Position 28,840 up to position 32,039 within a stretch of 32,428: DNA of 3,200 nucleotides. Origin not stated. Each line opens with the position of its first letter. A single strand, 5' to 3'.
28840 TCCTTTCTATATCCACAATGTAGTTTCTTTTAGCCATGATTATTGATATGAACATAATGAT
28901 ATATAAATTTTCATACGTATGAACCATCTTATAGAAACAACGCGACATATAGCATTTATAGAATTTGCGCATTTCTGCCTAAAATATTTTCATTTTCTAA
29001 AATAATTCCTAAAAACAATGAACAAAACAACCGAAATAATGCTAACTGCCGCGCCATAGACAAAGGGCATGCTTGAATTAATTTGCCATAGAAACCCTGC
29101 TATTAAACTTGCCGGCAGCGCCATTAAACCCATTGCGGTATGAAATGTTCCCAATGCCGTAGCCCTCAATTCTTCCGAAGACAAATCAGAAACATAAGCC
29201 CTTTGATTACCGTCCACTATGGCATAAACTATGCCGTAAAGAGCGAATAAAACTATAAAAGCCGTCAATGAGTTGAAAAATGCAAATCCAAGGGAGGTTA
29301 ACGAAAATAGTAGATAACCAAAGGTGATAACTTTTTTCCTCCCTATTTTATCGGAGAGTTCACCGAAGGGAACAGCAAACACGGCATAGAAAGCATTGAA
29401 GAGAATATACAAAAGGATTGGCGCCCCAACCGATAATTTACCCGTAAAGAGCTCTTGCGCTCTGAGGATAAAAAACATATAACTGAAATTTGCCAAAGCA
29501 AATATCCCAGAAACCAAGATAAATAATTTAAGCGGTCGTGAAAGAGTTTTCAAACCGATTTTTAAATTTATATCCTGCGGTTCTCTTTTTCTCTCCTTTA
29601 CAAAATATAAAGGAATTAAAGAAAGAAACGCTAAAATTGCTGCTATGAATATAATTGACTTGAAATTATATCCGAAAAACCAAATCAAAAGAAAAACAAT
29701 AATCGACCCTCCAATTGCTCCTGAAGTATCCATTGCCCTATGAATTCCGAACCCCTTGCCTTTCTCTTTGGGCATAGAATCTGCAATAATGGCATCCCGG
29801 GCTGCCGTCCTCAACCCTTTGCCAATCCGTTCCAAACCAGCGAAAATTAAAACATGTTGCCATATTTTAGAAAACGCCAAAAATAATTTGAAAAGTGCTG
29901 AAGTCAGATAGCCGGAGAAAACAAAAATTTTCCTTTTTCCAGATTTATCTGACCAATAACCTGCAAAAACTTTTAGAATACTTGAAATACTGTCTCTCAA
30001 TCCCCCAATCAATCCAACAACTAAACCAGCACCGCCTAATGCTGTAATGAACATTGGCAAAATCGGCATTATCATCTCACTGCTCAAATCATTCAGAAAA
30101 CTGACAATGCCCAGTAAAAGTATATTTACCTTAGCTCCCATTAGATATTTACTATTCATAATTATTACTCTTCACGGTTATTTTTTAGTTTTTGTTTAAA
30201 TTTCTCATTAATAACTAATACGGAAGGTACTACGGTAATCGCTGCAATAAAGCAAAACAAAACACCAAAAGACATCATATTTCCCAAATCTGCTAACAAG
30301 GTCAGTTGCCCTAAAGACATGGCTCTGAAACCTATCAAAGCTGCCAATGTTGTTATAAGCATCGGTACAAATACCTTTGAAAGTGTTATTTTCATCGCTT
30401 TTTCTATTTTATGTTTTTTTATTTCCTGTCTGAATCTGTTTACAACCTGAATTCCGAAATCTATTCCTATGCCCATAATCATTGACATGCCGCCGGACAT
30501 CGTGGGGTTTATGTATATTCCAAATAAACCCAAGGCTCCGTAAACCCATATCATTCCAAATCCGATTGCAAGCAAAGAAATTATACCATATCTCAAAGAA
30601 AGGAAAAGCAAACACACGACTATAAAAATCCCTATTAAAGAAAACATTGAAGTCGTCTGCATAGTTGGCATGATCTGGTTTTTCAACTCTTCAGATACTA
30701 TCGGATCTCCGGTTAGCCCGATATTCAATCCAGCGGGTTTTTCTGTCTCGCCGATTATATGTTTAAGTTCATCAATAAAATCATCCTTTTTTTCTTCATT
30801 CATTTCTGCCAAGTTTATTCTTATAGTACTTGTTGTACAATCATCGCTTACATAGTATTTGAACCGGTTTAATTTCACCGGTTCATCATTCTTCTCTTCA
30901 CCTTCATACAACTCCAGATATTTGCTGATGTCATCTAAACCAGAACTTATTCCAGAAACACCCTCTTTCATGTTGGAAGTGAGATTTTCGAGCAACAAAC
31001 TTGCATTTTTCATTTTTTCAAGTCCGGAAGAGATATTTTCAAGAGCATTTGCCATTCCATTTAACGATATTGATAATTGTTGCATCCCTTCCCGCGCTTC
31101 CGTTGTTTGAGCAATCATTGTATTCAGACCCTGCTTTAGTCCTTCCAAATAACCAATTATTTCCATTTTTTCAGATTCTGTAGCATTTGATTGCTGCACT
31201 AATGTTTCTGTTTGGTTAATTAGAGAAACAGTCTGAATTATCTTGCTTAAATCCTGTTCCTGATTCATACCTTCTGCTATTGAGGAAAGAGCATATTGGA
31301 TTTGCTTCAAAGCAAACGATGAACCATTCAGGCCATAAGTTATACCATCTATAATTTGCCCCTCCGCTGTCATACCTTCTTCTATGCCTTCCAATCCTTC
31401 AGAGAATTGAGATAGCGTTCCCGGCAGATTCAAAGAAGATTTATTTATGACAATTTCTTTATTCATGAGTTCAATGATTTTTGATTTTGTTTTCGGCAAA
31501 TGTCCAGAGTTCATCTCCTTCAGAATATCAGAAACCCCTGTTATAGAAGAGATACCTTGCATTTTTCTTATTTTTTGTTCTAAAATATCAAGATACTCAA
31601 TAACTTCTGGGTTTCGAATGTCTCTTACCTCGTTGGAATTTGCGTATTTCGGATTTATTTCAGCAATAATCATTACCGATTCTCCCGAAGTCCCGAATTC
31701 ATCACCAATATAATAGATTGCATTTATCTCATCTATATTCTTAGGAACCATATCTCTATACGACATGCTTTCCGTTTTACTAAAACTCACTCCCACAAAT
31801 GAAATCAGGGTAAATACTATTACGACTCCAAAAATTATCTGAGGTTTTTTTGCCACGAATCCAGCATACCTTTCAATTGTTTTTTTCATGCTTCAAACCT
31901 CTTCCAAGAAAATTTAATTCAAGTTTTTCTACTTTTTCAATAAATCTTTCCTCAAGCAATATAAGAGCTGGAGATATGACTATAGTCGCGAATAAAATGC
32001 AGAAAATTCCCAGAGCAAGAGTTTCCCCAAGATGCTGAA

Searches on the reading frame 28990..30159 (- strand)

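Call 72: search_protein_families(library=pfam, proteins=[window:28990-30159:-], max_evalue=0.0001)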
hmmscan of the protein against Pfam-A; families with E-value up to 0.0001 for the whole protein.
window:28990-30159:- (389 aa): 1 family
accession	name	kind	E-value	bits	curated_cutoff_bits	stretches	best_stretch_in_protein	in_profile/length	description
PF07690.21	MFS_1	-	1.8e-44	152.6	33.4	2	17-231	2-225/347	Major Facilitator Superfamily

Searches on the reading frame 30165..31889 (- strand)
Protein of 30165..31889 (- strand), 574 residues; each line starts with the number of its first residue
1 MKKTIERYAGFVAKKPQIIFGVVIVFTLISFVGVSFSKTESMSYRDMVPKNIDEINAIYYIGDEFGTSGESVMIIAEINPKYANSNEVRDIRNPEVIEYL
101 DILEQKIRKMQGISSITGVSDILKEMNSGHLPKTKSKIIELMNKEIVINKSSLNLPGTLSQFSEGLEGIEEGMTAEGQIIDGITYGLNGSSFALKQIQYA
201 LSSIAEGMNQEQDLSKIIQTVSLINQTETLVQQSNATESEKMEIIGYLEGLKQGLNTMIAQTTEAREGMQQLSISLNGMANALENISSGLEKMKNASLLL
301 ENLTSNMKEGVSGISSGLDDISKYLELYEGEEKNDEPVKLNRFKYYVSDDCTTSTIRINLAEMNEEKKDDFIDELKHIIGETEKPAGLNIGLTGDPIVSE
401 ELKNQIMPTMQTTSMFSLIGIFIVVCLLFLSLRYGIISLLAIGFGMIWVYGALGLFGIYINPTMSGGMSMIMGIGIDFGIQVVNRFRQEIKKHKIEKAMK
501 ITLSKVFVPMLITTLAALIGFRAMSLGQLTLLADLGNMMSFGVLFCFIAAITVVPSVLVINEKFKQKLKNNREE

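Call 72: search_protein_families(library=pfam, proteins=[window:30165-31889:-], max_evalue=0.0001)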
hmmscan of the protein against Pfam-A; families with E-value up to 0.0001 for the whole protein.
window:30165-31889:- (574 aa): 3 families
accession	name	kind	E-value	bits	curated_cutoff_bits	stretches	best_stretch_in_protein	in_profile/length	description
PF03176.21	MMPL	-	2.9e-27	95.9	20.5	1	296-565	70-306/333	MMPL family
PF02355.23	SecD_SecF_C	-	1.6e-09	37.9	20.5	1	396-557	19-182/189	Protein export membrane protein SecD/SecF, C-terminal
PF00873.25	ACR_tran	-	1.2e-07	30.3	28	1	361-527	818-983/1021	AcrB/AcrD/AcrF family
